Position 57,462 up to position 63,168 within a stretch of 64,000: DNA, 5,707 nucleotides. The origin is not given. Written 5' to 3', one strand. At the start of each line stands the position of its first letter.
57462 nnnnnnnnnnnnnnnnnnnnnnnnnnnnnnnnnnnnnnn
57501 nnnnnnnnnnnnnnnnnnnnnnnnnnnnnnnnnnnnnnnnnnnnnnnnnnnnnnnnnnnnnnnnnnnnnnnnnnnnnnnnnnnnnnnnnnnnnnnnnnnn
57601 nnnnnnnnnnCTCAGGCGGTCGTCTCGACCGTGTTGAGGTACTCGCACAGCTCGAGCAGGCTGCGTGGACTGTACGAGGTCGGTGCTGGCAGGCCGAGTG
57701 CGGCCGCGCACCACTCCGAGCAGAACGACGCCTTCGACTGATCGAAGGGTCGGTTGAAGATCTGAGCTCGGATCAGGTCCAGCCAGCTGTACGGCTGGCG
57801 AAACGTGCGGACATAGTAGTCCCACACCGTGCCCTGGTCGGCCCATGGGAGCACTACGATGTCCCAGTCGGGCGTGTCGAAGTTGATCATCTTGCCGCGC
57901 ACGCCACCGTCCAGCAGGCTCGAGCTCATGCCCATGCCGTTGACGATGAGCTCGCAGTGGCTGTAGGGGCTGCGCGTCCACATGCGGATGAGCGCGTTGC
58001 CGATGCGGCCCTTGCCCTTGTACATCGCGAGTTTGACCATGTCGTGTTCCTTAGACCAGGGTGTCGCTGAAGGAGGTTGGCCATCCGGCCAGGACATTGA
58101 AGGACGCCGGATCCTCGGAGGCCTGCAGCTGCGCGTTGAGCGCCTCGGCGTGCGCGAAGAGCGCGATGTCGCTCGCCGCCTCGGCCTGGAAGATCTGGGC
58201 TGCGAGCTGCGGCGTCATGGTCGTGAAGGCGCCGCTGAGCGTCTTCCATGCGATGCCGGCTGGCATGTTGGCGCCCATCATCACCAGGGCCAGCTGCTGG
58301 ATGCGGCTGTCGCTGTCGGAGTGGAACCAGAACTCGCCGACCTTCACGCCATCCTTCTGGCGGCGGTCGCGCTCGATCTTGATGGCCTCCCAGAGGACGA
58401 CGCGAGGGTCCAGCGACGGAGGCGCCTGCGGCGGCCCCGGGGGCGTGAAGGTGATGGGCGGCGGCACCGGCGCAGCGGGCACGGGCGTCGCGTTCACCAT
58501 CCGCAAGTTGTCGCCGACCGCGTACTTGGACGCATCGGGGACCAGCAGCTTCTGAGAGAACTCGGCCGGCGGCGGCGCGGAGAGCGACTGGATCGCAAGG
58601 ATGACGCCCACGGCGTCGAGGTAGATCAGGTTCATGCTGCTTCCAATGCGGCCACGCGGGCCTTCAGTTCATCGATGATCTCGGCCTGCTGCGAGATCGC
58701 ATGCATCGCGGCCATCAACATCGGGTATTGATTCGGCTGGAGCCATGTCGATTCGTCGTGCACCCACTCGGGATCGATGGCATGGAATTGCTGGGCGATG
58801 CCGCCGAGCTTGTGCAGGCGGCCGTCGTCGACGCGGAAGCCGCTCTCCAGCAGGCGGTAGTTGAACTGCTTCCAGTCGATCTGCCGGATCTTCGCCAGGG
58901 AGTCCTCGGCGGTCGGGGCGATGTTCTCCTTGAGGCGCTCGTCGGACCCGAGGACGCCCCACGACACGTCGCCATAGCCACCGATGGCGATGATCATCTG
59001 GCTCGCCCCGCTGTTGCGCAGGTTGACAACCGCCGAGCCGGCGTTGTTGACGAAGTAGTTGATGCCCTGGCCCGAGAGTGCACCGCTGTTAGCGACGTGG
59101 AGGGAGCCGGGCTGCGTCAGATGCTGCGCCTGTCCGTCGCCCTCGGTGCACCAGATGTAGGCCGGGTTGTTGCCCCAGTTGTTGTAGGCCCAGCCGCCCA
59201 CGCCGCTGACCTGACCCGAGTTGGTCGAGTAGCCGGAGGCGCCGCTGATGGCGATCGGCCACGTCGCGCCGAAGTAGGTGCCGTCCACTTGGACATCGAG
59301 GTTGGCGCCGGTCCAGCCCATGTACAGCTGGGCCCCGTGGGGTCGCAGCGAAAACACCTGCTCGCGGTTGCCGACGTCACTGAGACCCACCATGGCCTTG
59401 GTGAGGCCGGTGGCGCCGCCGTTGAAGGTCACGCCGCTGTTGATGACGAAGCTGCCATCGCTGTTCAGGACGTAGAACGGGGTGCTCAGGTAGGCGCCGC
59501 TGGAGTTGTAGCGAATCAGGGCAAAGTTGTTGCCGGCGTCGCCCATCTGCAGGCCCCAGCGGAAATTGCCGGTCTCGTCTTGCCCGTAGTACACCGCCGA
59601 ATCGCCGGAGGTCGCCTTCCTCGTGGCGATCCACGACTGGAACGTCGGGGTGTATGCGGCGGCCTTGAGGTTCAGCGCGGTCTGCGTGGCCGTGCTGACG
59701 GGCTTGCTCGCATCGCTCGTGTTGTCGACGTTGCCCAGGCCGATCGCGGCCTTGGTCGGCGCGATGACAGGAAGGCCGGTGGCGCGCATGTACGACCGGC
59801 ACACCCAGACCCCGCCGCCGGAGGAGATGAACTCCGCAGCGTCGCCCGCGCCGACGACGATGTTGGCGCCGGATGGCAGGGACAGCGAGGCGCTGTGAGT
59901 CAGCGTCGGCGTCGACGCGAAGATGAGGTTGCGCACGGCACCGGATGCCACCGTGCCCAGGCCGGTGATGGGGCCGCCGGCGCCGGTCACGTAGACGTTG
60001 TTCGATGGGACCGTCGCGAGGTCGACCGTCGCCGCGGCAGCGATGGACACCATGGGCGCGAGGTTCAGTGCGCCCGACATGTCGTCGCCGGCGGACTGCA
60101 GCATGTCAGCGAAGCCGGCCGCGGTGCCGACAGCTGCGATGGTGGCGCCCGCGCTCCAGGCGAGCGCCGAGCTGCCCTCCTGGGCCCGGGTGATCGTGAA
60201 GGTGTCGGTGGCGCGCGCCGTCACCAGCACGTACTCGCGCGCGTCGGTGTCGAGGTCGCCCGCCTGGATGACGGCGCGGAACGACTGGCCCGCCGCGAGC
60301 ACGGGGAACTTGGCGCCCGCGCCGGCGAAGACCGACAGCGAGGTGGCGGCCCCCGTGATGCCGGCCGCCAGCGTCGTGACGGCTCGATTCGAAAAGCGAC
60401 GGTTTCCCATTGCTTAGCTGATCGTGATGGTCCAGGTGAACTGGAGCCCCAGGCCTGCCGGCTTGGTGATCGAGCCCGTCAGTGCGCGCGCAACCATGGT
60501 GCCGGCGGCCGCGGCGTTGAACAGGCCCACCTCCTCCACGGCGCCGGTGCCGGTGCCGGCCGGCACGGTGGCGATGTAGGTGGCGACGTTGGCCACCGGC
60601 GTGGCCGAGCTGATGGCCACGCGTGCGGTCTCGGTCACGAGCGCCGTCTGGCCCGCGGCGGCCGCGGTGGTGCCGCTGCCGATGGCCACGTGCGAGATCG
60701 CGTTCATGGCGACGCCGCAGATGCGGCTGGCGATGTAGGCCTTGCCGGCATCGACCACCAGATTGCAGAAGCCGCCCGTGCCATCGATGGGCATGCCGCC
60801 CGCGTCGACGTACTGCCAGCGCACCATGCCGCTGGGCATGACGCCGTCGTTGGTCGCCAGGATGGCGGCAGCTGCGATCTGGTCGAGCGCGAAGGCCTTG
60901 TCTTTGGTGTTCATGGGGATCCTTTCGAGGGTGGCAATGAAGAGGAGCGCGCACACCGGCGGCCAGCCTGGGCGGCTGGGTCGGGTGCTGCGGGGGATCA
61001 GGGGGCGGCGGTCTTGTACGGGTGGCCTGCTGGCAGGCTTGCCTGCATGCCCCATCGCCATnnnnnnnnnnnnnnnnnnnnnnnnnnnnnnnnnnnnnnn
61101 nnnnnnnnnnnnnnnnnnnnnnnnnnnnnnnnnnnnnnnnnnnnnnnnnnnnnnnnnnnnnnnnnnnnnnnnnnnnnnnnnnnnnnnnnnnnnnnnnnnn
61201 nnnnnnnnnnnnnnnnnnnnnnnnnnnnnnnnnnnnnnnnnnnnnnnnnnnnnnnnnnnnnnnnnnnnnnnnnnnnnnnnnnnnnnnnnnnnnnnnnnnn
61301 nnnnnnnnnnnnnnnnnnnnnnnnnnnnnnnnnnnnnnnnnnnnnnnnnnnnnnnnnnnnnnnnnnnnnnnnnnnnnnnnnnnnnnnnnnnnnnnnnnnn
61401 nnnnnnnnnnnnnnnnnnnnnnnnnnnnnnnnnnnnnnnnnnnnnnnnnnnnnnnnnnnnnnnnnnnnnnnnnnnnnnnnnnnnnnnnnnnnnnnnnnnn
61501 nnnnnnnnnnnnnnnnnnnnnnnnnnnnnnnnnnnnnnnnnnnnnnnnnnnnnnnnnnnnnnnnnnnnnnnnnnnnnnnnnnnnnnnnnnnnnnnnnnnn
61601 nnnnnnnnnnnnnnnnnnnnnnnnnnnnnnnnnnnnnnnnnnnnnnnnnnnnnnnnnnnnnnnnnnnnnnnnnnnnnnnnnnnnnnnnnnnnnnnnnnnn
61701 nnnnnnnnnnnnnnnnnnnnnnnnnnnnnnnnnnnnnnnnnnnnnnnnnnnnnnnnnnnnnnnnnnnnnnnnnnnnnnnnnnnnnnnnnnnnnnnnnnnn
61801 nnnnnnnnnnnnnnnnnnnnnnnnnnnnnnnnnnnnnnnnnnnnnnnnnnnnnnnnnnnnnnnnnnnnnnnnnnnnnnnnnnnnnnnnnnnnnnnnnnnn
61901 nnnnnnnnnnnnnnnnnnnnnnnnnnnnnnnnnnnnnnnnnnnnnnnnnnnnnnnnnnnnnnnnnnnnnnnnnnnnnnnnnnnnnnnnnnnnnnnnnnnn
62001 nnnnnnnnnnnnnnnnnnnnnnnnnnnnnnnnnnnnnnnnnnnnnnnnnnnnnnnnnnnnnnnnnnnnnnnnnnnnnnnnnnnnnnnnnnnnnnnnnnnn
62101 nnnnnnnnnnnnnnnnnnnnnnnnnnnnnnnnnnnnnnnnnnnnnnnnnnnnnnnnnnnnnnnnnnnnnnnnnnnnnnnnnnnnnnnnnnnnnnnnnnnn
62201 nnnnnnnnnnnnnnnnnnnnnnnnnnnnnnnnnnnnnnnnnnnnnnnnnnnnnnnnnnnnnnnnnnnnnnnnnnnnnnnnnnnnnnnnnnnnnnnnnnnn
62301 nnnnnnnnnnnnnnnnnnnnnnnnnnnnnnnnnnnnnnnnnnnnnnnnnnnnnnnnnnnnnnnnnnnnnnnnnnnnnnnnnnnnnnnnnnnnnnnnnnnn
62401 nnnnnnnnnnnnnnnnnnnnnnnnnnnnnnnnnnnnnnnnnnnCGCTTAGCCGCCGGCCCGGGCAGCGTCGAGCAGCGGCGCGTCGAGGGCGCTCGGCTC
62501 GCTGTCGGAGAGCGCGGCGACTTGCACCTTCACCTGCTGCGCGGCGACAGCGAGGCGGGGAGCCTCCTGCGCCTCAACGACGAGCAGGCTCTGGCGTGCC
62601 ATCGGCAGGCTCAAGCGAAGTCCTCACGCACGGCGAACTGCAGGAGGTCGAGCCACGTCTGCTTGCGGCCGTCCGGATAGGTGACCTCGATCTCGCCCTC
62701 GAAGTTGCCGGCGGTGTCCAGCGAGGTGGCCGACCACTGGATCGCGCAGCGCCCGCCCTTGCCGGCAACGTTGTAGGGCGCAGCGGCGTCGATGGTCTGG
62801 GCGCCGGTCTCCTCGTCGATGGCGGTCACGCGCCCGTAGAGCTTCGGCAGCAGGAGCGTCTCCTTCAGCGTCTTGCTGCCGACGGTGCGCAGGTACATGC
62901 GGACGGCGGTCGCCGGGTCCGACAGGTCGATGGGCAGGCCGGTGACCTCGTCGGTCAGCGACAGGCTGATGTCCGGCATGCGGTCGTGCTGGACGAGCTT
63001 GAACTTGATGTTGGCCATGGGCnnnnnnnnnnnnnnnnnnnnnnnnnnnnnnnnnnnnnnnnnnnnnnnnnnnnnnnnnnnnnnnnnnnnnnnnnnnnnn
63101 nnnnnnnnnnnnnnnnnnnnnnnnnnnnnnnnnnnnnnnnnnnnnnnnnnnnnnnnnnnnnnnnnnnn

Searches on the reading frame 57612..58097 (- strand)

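Call 11: search_protein_families(library=phrogs, proteins=[window:57612-58097:-], max_evalue=0.001)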
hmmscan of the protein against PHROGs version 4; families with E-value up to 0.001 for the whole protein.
window:57612-58097:- (161 aa): 2 families
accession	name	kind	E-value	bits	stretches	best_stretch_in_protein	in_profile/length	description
phrog_1128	-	moron, auxiliary metabolic gene and host takeover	2.8e-36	126.5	1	16-154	20-171/381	enoyl-CoA hydratase/carnithine racemase-like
phrog_22304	-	unknown function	6.3e-07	30.5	1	77-150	6-77/85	-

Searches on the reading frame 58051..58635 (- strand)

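Call 11: search_protein_families(library=phrogs, proteins=[window:58051-58635:-], max_evalue=0.001)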
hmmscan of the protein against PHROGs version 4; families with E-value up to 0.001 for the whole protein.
window:58051-58635:- (194 aa): 3 families
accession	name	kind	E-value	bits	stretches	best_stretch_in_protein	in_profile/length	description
phrog_2837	-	tail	1.8e-15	58.2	1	81-187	91-199/202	tail protein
phrog_1807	-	tail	8.7e-12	46.2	1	83-186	133-240/241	tail fiber protein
phrog_10508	-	tail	8.7e-06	26.7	1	82-187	55-159/159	tail fiber protein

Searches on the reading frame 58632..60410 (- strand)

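Call 11: search_protein_families(library=phrogs, proteins=[window:58632-60410:-], max_evalue=0.001)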
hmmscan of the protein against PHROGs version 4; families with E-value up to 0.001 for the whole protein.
window:58632-60410:- (592 aa): 17 families
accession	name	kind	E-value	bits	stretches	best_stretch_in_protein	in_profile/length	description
phrog_30299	-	tail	5.2e-29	102.4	2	5-133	4-129/425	tail fiber protein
phrog_8469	-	tail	3.6e-19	70.2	1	5-109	4-105/303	tail fiber protein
phrog_6427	-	unknown function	1.1e-18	68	1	3-128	3-130/675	-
phrog_1980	-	tail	2.1e-17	64.6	1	274-591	210-435/449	tail fiber protein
phrog_25788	-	tail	1.1e-14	55.1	2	6-132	269-385/603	tail fiber protein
phrog_38707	-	unknown function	3.2e-13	50.2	1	209-263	395-449/675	-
phrog_35419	-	tail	3.6e-12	47.2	1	215-250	172-207/414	tail fiber protein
phrog_5207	-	unknown function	4.6e-11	42.9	1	215-252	466-503/689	-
phrog_33513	-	unknown function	1.6e-10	40.6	1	211-268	96-155/1042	-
phrog_30593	-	unknown function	1.1e-09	38.9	1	216-253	103-140/322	-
phrog_38418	-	unknown function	5e-09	36.6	1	219-251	170-202/472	-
phrog_13892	-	tail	1.1e-08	35.5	1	122-264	468-609/676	minor tail protein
phrog_3030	-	unknown function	1.5e-06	28.6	1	217-245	133-161/272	-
phrog_25419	-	unknown function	4.7e-06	26.8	1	6-99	5-106/282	-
phrog_24919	-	tail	5.3e-06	26.6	1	220-250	70-100/402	tail fiber protein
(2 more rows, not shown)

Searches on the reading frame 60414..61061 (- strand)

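Call 11: search_protein_families(library=phrogs, proteins=[window:60414-61061:-], max_evalue=0.001)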
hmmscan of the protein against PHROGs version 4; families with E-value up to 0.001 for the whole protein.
window:60414-61061:- (215 aa): 4 families
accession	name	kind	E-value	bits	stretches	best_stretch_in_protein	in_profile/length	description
phrog_5417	-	unknown function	1.6e-24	87.5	1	74-214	8-156/156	-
phrog_4176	-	tail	2.6e-06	28.2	1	94-194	30-138/309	tail fiber protein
phrog_3737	-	tail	2.6e-05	24.9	1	121-183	29-91/270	tail fiber protein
phrog_240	-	head and packaging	0.00054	20.9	1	131-210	93-181/200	head protein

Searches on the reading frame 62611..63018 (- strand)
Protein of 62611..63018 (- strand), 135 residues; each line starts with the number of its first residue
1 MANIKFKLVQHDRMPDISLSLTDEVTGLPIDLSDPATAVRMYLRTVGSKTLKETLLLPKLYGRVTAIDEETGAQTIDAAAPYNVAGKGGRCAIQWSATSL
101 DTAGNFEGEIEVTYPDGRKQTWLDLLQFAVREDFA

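Call 64: search_protein_families(library=pfam, proteins=[window:62611-63018:-], max_evalue=0.01)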
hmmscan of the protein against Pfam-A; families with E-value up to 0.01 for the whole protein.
window:62611-63018:- (135 aa): 1 family
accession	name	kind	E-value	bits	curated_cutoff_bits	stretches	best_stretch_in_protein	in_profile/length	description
PF08428.16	Rib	-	0.0017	19.4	27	1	93-119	38-65/76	Rib domain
